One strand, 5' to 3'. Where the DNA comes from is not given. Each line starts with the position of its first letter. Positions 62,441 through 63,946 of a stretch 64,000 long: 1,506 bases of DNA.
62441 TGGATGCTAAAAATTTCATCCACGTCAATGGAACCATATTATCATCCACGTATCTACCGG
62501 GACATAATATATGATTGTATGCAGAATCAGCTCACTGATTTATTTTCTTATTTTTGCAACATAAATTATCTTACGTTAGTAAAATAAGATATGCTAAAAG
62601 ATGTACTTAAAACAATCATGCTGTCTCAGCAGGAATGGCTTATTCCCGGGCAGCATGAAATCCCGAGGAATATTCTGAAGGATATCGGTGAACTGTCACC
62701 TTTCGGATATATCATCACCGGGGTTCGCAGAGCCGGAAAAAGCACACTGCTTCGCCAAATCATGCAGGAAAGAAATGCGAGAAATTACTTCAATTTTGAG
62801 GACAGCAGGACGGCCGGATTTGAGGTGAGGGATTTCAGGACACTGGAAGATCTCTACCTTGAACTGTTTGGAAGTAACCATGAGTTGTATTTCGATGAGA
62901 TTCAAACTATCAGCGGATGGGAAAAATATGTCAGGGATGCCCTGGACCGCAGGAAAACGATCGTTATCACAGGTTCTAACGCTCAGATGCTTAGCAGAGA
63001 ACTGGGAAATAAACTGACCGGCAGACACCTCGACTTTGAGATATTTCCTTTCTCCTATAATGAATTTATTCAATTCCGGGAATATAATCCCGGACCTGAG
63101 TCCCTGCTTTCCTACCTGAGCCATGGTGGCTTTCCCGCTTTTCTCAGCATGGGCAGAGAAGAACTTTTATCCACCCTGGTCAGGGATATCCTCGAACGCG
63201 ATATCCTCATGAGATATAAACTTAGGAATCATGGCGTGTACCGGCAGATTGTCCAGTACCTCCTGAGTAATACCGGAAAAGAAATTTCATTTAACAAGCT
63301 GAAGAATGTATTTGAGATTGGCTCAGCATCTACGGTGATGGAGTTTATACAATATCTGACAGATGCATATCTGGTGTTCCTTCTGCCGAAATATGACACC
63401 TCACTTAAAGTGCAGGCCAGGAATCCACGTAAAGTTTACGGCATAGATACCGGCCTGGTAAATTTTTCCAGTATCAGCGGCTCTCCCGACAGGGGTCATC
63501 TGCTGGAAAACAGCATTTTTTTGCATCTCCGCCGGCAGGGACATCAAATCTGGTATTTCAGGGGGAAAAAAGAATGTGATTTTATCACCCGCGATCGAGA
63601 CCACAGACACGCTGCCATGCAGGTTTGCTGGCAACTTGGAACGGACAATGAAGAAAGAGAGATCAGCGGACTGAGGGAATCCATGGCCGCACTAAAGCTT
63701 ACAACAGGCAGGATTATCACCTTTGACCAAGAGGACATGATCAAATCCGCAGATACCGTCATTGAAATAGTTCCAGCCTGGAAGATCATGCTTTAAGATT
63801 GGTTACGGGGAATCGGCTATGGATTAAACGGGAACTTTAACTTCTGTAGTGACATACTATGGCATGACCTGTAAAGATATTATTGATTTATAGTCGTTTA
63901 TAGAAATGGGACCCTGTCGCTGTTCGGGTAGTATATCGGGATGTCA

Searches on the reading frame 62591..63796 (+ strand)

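Call 8: search_protein_families(library=pfam, proteins=[window:62591-63796:+], max_evalue=0.0001)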
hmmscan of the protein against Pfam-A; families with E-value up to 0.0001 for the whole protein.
window:62591-63796:+ (401 aa): 3 families
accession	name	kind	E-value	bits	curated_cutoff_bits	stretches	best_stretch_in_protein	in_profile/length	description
PF13173.12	AAA_14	-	2.3e-32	112.2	27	1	40-159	5-128/129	AAA domain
PF13635.12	DUF4143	-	3.7e-21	76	28.1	1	202-347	1-159/160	Domain of unknown function (DUF4143)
PF13401.12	AAA_22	-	4.9e-06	27.3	27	0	41-142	9-104/130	AAA domain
